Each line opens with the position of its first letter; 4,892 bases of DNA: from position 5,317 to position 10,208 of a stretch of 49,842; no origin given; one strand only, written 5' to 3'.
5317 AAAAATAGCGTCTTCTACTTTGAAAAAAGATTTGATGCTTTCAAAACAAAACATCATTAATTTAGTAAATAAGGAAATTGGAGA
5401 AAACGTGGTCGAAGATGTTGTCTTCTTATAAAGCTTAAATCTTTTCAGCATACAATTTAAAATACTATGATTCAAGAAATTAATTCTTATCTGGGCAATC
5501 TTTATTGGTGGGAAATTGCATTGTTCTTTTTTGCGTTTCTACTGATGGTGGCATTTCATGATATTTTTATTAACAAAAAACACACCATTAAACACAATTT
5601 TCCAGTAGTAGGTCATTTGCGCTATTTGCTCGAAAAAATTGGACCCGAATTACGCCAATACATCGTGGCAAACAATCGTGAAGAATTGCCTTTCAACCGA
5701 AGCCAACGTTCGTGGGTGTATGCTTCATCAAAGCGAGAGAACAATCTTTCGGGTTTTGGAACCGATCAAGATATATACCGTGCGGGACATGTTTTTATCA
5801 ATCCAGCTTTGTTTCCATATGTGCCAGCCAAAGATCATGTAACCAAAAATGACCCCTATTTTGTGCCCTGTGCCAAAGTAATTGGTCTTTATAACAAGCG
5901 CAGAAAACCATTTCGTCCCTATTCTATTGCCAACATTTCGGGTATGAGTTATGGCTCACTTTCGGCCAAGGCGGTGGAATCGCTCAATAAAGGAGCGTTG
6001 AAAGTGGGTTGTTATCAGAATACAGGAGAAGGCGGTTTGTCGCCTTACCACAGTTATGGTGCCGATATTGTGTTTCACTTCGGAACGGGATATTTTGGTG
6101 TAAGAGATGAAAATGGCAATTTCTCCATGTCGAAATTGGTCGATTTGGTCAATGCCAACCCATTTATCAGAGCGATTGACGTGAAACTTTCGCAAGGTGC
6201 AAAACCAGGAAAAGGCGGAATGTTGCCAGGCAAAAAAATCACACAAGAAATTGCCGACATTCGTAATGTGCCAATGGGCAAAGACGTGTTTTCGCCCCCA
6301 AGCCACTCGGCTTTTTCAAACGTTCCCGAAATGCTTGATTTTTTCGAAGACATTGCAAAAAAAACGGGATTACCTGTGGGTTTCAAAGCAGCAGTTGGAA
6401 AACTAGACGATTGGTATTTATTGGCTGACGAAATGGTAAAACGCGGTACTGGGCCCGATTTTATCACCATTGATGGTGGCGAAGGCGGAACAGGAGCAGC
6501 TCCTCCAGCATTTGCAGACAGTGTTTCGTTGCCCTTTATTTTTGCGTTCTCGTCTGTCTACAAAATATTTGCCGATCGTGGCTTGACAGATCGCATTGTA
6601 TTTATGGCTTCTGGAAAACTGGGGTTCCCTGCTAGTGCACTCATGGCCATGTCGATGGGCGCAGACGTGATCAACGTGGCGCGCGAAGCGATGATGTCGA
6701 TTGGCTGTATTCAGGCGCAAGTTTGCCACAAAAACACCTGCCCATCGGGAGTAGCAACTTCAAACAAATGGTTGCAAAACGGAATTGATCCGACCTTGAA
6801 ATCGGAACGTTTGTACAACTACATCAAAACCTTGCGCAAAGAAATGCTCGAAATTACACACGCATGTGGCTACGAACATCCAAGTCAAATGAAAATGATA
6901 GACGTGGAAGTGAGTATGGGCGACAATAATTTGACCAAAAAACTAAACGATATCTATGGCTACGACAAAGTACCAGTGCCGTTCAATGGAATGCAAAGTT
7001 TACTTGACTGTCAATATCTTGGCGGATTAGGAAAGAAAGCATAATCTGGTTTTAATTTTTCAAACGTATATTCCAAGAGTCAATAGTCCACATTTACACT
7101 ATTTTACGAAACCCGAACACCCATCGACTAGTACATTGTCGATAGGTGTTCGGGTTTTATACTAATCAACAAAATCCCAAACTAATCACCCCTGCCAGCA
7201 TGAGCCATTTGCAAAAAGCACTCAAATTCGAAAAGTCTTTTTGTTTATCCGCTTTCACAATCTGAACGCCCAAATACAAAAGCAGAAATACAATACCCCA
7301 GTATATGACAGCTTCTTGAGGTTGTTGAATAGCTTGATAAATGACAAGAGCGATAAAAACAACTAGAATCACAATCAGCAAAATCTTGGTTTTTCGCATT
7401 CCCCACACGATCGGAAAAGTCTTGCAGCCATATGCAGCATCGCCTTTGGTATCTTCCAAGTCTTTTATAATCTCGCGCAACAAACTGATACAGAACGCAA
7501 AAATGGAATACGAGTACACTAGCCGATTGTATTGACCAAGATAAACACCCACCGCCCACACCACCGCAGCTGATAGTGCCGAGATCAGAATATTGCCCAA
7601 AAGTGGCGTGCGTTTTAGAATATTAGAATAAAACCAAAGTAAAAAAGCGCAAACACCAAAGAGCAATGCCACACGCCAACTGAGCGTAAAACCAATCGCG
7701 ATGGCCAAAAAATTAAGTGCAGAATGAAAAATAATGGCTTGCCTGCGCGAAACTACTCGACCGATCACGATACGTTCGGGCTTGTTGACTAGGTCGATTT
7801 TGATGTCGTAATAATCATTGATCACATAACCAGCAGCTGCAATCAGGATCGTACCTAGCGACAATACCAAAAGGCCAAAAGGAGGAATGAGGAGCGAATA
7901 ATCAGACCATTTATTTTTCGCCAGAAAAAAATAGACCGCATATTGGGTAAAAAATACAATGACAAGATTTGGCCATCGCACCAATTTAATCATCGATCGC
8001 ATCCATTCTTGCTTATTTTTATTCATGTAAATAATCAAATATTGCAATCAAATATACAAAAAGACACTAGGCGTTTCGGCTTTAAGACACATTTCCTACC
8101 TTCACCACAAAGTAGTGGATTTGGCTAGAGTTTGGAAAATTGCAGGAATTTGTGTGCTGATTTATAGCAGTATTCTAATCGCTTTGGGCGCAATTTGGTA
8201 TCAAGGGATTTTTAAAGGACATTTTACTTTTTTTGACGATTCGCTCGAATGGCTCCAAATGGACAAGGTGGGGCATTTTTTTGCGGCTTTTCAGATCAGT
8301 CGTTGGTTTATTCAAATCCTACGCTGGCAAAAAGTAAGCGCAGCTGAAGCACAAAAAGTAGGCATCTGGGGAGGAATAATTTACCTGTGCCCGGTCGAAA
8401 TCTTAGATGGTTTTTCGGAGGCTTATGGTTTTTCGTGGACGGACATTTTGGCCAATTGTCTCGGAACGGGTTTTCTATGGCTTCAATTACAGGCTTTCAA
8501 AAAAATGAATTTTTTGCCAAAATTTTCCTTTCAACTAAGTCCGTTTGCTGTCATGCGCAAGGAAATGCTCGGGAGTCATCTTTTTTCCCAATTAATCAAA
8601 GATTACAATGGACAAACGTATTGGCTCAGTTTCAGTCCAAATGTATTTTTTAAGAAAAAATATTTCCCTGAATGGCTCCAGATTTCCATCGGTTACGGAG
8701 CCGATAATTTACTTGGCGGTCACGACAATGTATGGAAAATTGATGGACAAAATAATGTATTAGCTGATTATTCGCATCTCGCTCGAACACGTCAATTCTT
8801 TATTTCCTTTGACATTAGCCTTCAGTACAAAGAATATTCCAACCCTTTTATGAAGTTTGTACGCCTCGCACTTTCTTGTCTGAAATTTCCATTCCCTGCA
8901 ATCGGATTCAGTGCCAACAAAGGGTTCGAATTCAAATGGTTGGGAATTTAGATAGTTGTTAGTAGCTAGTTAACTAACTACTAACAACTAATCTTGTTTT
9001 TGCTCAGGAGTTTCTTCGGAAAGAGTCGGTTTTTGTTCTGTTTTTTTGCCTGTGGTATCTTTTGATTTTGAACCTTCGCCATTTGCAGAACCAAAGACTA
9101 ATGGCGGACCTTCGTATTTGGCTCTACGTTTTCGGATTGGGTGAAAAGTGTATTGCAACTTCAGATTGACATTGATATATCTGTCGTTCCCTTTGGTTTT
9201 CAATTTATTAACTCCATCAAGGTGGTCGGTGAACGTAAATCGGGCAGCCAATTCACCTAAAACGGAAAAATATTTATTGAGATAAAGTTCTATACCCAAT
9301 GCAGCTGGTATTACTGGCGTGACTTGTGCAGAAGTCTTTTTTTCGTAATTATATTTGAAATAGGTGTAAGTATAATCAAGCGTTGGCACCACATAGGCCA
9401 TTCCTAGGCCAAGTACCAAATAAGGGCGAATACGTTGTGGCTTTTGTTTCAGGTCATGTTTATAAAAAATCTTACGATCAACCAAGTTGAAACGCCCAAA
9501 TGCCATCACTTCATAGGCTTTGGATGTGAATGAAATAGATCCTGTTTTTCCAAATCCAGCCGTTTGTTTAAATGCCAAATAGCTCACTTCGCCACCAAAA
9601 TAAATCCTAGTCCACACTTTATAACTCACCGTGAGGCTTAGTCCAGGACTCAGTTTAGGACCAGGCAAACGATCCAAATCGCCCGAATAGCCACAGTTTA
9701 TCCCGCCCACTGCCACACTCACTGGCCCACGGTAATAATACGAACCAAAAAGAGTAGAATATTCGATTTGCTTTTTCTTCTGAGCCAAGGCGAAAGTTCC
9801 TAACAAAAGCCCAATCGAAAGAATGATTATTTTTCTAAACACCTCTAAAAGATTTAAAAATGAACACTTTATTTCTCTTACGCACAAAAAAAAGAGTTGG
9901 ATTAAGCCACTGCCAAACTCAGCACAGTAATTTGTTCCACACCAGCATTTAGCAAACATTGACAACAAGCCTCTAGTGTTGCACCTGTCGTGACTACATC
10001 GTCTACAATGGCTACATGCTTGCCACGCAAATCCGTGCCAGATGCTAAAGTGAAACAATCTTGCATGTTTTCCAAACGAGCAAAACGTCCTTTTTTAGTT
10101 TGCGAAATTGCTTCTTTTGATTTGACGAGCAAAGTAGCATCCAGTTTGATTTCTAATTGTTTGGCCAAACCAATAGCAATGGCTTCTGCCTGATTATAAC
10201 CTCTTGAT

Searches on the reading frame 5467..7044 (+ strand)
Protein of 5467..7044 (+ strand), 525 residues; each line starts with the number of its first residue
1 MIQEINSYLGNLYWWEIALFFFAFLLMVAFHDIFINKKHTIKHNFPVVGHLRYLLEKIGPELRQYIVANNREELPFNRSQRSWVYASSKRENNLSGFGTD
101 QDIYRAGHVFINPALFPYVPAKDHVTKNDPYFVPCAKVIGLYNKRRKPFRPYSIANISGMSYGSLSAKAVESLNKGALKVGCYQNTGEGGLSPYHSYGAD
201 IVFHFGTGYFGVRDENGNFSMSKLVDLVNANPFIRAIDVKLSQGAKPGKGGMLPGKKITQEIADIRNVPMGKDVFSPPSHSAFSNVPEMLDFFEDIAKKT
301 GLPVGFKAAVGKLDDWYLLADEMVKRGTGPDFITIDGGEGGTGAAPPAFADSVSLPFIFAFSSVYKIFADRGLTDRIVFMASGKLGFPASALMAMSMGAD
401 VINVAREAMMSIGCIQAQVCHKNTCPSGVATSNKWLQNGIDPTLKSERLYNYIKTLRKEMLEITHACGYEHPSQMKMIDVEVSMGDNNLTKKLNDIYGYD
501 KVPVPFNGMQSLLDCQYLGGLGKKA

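Call 64: search_protein_families(library=pfam, proteins=[window:5467-7044:+], max_evalue=0.001)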
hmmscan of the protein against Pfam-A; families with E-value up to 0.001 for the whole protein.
window:5467-7044:+ (525 aa): 1 family
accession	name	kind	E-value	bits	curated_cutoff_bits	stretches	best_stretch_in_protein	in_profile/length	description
PF01645.23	Glu_synthase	-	2.9e-77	260.8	20.4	1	156-469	70-368/369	Conserved region in glutamate synthase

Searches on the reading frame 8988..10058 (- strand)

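Call 64: search_protein_families(library=pfam, proteins=[window:8988-10058:-], max_evalue=0.001)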
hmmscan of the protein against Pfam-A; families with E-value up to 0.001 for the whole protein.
window:8988-10058:- (356 aa): 1 family
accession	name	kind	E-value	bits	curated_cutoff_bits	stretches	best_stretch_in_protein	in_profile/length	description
PF19573.5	DUF6089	-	1.8e-07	31.2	23.2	1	198-305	106-208/226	Domain of unknown function (DUF6089)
